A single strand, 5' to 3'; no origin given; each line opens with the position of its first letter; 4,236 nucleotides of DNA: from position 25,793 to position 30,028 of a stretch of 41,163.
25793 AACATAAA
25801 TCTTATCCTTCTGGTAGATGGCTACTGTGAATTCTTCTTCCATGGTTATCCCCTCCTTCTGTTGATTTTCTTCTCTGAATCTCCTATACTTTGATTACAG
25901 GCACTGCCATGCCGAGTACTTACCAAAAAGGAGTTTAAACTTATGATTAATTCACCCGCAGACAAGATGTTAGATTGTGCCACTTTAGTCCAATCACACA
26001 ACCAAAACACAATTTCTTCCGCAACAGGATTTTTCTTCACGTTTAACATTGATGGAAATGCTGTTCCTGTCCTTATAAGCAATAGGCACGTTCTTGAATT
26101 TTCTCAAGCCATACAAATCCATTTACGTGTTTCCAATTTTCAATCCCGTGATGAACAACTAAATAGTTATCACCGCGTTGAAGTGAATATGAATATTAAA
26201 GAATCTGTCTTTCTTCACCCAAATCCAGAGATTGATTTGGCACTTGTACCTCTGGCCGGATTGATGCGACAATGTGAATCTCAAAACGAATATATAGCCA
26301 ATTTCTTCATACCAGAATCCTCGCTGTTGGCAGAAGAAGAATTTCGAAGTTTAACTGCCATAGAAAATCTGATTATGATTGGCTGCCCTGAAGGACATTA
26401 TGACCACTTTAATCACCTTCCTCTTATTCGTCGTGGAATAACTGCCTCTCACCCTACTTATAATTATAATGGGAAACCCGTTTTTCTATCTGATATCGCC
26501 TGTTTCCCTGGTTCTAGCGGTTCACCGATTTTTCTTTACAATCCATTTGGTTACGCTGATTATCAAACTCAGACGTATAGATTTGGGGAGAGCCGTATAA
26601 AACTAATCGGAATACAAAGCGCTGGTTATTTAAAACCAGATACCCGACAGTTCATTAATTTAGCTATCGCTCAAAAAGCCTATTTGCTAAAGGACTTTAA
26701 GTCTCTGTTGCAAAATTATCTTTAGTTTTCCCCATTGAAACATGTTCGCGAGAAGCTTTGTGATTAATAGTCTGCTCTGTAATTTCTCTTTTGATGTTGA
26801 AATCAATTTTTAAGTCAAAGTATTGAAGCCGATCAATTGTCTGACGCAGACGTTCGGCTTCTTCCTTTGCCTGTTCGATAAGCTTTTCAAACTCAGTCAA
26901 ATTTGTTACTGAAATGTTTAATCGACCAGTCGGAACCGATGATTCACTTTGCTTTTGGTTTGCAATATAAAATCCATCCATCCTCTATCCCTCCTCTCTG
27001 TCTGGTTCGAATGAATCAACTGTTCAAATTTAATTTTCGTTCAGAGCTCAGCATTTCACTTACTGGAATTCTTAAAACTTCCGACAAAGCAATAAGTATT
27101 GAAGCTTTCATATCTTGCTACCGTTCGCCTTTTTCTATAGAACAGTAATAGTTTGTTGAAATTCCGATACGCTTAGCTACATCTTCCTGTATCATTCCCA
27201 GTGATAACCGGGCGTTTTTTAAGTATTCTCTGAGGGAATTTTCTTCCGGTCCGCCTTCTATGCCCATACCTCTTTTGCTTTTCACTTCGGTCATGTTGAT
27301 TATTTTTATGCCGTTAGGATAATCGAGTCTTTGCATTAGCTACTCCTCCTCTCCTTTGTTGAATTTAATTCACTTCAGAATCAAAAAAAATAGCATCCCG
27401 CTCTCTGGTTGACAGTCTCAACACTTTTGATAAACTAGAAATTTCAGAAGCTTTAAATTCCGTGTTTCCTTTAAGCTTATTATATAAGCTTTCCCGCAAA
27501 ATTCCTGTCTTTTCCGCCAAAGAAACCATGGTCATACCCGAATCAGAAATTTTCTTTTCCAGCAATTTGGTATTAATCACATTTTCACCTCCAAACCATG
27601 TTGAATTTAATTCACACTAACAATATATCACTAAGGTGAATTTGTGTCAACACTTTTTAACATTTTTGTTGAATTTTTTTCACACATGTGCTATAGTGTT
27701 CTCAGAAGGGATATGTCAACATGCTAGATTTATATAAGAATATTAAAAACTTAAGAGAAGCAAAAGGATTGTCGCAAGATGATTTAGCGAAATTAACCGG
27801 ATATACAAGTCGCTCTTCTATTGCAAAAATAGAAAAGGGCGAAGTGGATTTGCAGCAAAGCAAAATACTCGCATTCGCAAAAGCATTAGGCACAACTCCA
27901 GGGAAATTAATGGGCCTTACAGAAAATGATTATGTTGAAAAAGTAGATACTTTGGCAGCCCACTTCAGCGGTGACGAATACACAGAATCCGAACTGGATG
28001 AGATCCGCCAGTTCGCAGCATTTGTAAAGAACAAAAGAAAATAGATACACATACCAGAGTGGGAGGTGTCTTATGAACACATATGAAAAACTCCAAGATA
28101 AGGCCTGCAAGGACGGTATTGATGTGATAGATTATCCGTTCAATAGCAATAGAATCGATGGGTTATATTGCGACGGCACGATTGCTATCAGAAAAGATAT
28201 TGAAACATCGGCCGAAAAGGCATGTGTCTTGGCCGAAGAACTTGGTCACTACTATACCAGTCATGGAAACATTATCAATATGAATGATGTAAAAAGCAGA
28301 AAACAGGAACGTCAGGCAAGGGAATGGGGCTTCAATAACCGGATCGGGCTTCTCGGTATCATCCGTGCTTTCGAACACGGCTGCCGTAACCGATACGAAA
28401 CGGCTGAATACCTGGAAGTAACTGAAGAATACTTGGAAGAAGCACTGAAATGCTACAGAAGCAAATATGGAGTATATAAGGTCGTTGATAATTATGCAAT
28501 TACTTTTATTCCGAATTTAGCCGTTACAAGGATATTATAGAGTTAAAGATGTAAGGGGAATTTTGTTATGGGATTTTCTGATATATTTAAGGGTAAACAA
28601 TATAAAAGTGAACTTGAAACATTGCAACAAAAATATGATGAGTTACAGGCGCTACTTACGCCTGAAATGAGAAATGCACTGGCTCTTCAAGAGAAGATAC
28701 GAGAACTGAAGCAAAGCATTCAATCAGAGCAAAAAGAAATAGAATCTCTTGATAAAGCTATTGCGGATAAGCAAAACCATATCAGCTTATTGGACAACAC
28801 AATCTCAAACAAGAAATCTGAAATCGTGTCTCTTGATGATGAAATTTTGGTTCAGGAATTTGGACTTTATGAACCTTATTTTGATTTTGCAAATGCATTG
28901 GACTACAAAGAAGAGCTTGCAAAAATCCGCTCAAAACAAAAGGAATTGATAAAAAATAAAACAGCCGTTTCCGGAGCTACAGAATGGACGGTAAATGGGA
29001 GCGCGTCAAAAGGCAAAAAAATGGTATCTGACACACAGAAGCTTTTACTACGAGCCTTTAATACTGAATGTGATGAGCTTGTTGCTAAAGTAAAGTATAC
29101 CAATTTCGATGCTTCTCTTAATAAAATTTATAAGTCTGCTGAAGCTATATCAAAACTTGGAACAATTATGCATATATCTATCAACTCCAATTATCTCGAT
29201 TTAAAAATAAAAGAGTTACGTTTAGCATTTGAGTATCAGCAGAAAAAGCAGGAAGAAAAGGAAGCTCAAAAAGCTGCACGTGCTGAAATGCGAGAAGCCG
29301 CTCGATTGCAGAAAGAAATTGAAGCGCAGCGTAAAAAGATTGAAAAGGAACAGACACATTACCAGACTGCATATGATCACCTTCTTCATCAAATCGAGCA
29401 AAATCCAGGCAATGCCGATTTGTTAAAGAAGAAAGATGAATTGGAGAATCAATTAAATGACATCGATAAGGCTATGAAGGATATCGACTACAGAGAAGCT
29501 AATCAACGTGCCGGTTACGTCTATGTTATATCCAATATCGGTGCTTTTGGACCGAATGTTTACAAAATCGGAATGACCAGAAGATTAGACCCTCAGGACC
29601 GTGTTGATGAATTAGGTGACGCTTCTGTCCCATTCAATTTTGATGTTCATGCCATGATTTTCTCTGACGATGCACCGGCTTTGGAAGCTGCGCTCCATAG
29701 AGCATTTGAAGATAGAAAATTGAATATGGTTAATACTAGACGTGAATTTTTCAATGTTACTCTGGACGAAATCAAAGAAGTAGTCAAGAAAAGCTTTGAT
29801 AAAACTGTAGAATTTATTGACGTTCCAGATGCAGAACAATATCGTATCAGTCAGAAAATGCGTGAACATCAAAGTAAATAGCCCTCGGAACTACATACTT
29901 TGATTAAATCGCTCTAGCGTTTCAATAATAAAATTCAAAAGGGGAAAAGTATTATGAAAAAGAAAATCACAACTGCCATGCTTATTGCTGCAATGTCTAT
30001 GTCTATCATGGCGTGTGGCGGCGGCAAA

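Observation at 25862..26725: Cytoplasmic trypsin-like serine protease embedded antisense in the early lytic operon, with its own promoter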

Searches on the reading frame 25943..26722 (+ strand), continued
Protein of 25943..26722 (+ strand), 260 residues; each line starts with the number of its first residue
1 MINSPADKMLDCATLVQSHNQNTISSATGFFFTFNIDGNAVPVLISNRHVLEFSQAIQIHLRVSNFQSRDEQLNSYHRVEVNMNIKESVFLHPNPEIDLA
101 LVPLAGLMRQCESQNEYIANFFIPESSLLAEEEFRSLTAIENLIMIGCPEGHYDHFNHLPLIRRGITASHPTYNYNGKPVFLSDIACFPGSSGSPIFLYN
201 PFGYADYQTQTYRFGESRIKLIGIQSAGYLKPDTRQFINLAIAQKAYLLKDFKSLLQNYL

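Call 82: get_annotated_region(hit=H6, flank=6000)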
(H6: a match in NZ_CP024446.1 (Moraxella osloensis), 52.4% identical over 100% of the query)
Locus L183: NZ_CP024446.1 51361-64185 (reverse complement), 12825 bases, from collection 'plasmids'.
description: Moraxella osloensis strain NP7 plasmid pNP7-3, complete sequence
organism: Moraxella osloensis (NCBI taxid 34062)
taxonomy: Bacteria; Pseudomonadota; Gammaproteobacteria; Moraxellales; Moraxellaceae; Moraxella; Moraxella osloensis
host: -; source: Homo sapiens,single cell,skin swab; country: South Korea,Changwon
typing (MOB-suite, as given by PLSDB): non-mobilizable
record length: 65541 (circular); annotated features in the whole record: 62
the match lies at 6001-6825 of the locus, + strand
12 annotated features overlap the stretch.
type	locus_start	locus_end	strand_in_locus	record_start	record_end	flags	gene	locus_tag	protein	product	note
CDS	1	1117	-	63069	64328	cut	-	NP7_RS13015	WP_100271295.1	IS256 family transposase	-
CDS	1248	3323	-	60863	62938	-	-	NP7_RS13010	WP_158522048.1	MobA/MobL family protein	-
CDS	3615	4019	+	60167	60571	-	-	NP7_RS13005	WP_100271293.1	hypothetical protein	-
CDS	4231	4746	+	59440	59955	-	-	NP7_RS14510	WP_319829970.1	transposase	GO:0006313 - DNA transposition [Evidence IEA]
CDS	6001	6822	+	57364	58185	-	-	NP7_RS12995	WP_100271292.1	serine protease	GO:0006508 - proteolysis [Evidence IEA]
CDS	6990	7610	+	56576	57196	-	-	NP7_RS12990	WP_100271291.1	recombinase family protein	-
CDS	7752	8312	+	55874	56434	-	-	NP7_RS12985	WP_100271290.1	hypothetical protein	-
CDS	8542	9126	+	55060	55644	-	-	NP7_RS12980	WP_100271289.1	hypothetical protein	-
CDS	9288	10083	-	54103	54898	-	-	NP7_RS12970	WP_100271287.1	IS5 family transposase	-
CDS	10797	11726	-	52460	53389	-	-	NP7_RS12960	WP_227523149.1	DNA-binding protein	-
CDS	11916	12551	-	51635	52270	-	merB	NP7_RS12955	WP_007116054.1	organomercurial lyase MerB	GO:0018942 - organometal metabolic process [Evidence IEA]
CDS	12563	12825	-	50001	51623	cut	merA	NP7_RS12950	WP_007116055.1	mercury(II) reductase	-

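Call 84: search_protein_families(library=padloc, alignment_id=A4, max_evalue=1e-8)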
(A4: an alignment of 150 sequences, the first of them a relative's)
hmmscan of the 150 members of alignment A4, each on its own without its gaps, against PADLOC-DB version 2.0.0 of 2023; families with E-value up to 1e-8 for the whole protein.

A. member 1, L001:5236-5505:+ (90 aa): 0 families

B. families by the number of members that match (of 150 scanned): 99 families (the first 25 are shown)
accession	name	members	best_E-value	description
PDLC00091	GajA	2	3.3e-21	AAA ATPase domain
PDLC02358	Old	2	1.1e-20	Old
PDLC04178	HEC-01A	2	1.1e-20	-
PDLC02979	AriA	2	1.4e-20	-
PDLC00069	GajA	2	1.5e-20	AAA ATPase domain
PDLC00096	GajA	2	2.6e-20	AAA ATPase domain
PDLC00102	GajA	2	5.2e-20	AAA ATPase domain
PDLC04176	HEC-01A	2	6.7e-20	-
PDLC00066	GajA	2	1e-19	AAA ATPase domain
PDLC02335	AbiLi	2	2.1e-19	AbiLi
PDLC03878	NsnB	2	2.3e-19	-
PDLC02980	AriA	2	1.1e-18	-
PDLC02981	AriAB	2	4.6e-18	-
PDLC02336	AbiLi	2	6.1e-18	AbiLi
PDLC00278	PtuA1|PtuA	2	1.3e-17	AAA ATPase domain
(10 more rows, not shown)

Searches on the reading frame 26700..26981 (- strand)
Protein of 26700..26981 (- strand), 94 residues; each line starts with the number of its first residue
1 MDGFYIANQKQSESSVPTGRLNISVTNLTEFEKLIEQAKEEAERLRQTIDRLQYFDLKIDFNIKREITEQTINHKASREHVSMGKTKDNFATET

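Call 22: search_protein_families(library=phrogs, proteins=[window:26700-26981:-], max_evalue=0.001)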
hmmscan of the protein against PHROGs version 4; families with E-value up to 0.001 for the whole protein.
window:26700-26981:- (94 aa): 1 family
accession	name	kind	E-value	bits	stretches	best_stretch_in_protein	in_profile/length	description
phrog_3882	-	unknown function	7.2e-10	39.6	1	21-60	7-46/51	-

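Call 52: search_protein_families(library=ncbifam, proteins=[window:26700-26981:-], max_evalue=0.01)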
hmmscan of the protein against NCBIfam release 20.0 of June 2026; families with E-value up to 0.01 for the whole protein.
window:26700-26981:- (94 aa): 0 families

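Call 53: search_protein_families(library=padloc, proteins=[window:26700-26981:-], max_evalue=0.001)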
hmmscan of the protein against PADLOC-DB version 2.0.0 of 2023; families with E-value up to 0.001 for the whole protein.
window:26700-26981:- (94 aa): 0 families

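Call 73: find_related_loci(query=window:26700-26981:-, collection=viral_contigs, flank=4000)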
Query window:26700-26981:- (94 aa) in viral_contigs; peptide patterns used: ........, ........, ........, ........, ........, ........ (x = any residue, [..] = any of these).
61 stretches matched a pattern, but none encodes a relative of the query by tblastn (E <= 1e-3).

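Call 74: find_encoding_contigs(protein=window:26700-26981:-, flank=5000, max_places=8)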
Protein window:26700-26981:- (94 aa): 24 contigs read that carry it; 8 places shown.
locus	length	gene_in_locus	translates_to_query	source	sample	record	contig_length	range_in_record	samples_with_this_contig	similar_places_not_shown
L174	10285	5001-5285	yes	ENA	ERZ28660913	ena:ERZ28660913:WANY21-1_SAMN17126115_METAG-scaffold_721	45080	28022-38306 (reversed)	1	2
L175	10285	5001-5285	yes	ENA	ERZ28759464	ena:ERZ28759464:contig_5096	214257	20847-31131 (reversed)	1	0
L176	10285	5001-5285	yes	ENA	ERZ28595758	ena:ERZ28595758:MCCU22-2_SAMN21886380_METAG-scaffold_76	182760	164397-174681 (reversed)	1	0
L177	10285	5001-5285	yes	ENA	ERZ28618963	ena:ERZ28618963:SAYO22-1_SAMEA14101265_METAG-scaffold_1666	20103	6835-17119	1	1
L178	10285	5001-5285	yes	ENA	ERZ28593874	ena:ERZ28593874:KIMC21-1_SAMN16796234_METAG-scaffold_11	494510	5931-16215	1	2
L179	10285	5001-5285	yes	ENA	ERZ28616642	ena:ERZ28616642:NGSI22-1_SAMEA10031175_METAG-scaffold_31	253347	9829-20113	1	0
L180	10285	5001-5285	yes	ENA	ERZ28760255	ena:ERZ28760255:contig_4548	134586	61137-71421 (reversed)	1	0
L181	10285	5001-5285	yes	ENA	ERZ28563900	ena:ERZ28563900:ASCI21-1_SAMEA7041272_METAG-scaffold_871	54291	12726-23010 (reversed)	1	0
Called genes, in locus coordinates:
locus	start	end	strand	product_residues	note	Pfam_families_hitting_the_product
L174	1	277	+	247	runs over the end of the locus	PF08032:SpoU_sub_bind, PF00588:SpoU_methylase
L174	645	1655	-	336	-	PF00589:Phage_integrase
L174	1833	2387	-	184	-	PF16729:DUF5067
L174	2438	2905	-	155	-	PF06114:Peptidase_M78 (weak)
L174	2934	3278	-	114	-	PF12844:HTH_19 (weak), PF13560:HTH_31, PF01381:HTH_3, PF13384:HTH_23 (faint), PF13413:HTH_25 (faint), PF13443:HTH_26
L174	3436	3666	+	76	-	PF05339:DUF739, PF13443:HTH_26 (weak), PF01381:HTH_3 (weak)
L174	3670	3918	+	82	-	-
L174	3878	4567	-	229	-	-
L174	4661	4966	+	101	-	PF12844:HTH_19, PF13560:HTH_31 (weak), PF01381:HTH_3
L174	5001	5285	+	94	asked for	-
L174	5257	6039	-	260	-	PF13365:Trypsin_2 (weak)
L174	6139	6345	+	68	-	-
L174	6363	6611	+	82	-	-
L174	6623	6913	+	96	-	-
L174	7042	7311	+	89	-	-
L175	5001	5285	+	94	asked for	-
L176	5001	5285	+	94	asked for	-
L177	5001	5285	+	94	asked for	-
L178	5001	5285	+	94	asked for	-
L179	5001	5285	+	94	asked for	-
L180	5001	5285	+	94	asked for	-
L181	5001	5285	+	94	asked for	-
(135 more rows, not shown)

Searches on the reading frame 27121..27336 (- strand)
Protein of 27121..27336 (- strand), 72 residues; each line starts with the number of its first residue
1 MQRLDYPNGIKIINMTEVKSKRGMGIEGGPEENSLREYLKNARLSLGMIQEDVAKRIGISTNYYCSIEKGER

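Call 22: search_protein_families(library=phrogs, proteins=[window:27121-27336:-], max_evalue=0.001)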
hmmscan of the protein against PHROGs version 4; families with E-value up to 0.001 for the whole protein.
window:27121-27336:- (72 aa): 4 families
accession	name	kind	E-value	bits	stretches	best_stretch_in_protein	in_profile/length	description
phrog_8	-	transcription regulation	8.9e-05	23.1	1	34-72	76-195/346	transcriptional regulator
phrog_1373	-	transcription regulation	0.00013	23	1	32-71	61-100/166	transcriptional regulator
phrog_7241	-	transcription regulation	0.00014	22.9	1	40-72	67-99/122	transcriptional regulator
phrog_3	-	transcription regulation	0.00014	22.7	1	31-71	85-124/430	transcriptional repressor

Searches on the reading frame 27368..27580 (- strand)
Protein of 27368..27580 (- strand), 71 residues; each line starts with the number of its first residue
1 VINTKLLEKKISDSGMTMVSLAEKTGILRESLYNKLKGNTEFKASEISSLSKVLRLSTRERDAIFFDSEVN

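Call 22: search_protein_families(library=phrogs, proteins=[window:27368-27580:-], max_evalue=0.001)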
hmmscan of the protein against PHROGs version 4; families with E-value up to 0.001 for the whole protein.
window:27368-27580:- (71 aa): 7 families
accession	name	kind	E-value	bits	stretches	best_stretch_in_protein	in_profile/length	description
phrog_2439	-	transcription regulation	1.9e-06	28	1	2-58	7-63/367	transcriptional regulator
phrog_4583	-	transcription regulation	1.7e-05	25.8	1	8-54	16-62/81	transcriptional repressor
phrog_4268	-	transcription regulation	0.00022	22.3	1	18-55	49-83/96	transcriptional repressor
phrog_1728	-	transcription regulation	0.00026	21.1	1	7-61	8-62/380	transcriptional regulator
phrog_3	-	transcription regulation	0.00037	21.4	1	3-69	90-150/430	transcriptional repressor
phrog_3557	-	transcription regulation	0.00059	21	1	9-58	19-68/142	transcriptional regulator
phrog_18104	-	transcription regulation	0.00059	20.7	1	1-55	1-53/57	transcriptional regulator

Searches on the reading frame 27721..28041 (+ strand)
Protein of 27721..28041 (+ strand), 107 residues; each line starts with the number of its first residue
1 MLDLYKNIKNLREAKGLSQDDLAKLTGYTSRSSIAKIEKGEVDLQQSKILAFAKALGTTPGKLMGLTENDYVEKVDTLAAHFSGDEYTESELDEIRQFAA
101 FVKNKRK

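Call 22: search_protein_families(library=phrogs, proteins=[window:27721-28041:+], max_evalue=0.001)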
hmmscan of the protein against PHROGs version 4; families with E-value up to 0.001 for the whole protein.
window:27721-28041:+ (107 aa): 18 families
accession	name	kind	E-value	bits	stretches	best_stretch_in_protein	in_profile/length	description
phrog_2967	-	transcription regulation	2.3e-17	64.3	1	4-71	11-77/225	transcriptional regulator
phrog_8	-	transcription regulation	4.1e-14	53.8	1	7-88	165-235/346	transcriptional regulator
phrog_3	-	transcription regulation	2.4e-13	51.6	1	1-78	86-160/430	transcriptional repressor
phrog_4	-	transcription regulation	1.3e-11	45.2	1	2-86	135-205/400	transcriptional repressor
phrog_5823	-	transcription regulation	1e-08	35.8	1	5-72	8-75/404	transcriptional regulator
phrog_2439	-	transcription regulation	2.2e-07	31.1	1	6-71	10-73/367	transcriptional regulator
phrog_1373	-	transcription regulation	1.3e-06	29.5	1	7-59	67-118/166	transcriptional regulator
phrog_4583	-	transcription regulation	1.3e-06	29.3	1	5-67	12-73/81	transcriptional repressor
phrog_38027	-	transcription regulation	2.6e-06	28.5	1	8-72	73-136/143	transcriptional repressor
phrog_7241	-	transcription regulation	2.4e-05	25.4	1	6-64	64-121/122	transcriptional regulator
phrog_2339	-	DNA, RNA and nucleotide metabolism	5.1e-05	24.2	1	4-58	26-80/98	HTH DNA binding protein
phrog_4836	-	transcription regulation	8.3e-05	23.2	1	5-75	77-146/194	CII-like regulator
phrog_13326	-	unknown function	0.0001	23.5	1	19-70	10-60/151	-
phrog_14076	-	transcription regulation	0.00019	22.9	1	7-47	17-59/86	transcriptional regulator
phrog_9908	-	DNA, RNA and nucleotide metabolism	0.0002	21.6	1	4-59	14-68/282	DNA binding protein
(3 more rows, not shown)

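Call 53: search_protein_families(library=padloc, proteins=[window:27721-28041:+], max_evalue=0.001)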
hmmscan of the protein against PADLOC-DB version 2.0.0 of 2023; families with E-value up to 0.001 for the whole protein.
window:27721-28041:+ (107 aa): 7 families
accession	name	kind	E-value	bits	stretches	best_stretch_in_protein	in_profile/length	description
PDLC04142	capH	-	1.6e-12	46.3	1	6-105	9-101/103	capH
PDLC02926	HTH_VI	-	2.9e-08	31.9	1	4-70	2-67/92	-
PDLC03664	Control_protein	-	6.9e-08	30.8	1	6-63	16-72/74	control protein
PDLC03665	Control_protein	-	1.7e-07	29.4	1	6-67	11-72/77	control protein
PDLC03671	Control_protein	-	2.7e-06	25.5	1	5-64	16-74/84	control protein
PDLC03953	RmrA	-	0.00031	18.1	1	7-58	9-59/373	-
PDLC04760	PDC-M64C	-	0.00036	18.9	1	2-58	25-80/93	-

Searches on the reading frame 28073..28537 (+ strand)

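Call 22: search_protein_families(library=phrogs, proteins=[window:28073-28537:+], max_evalue=0.001)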
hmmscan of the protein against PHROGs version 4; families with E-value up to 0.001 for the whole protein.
window:28073-28537:+ (155 aa): 1 family
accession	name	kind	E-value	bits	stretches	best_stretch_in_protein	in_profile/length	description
phrog_87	-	other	2.9e-34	119.8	1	6-149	42-185/227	metallo-protease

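Call 53: search_protein_families(library=padloc, proteins=[window:28073-28537:+], max_evalue=0.001)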
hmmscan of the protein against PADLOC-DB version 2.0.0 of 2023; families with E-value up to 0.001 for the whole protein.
window:28073-28537:+ (155 aa): 0 families

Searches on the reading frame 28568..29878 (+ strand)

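Call 22: search_protein_families(library=phrogs, proteins=[window:28568-29878:+], max_evalue=0.001)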
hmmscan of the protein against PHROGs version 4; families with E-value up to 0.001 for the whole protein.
window:28568-29878:+ (437 aa): 8 families
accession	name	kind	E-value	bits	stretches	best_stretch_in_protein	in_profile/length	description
phrog_1847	-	unknown function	1.6e-154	516.3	1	18-436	49-470/474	-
phrog_8430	-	unknown function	2.3e-37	129.8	1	156-433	131-406/439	-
phrog_16524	-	unknown function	6e-18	66.3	1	313-415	22-119/215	-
phrog_5032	-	unknown function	6.4e-12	46.5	1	265-414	29-172/178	-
phrog_36333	-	unknown function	8.9e-11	42.7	1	316-411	4-94/199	-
phrog_8130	-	unknown function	1.4e-06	28.7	1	306-415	171-268/434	-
phrog_15085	-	unknown function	1.8e-06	29.3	1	315-412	3-97/103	-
phrog_4619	-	unknown function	0.00019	21.5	1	11-114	66-168/556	-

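Call 52: search_protein_families(library=ncbifam, proteins=[window:28568-29878:+], max_evalue=0.01)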
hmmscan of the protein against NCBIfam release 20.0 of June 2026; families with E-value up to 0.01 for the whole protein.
window:28568-29878:+ (437 aa): 3 families
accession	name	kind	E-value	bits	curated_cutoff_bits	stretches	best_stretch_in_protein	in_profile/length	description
NF045487.1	ASRP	equivalog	2.7e-05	23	300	1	11-139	160-273/593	archaea-specific SMC-related protein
NF052320.1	Cbp1_fam_LP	subfamily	0.00058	19.5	90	1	14-115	95-203/286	Cbp1 family collagen-binding glycoprotein adhesin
TIGR02168.1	SMC_prok_B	equivalog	0.006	14.3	567.35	0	11-114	781-884/1181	chromosome segregation protein SMC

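Call 53: search_protein_families(library=padloc, proteins=[window:28568-29878:+], max_evalue=0.001)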
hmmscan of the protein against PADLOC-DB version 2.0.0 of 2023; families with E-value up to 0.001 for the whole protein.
window:28568-29878:+ (437 aa): 4 families
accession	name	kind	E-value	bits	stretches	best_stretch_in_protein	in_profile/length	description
PDLC03976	PD-Lambda-1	-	8.1e-159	527.6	1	13-436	53-477/491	-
PDLC03977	PD-Lambda-1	-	1.7e-147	490.3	1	15-436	54-476/496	-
PDLC05041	PDC-S57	-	1.2e-19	68.8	1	313-414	3-98/212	-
PDLC05042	PDC-S57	-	1.1e-07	29.8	1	313-409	5-99/245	-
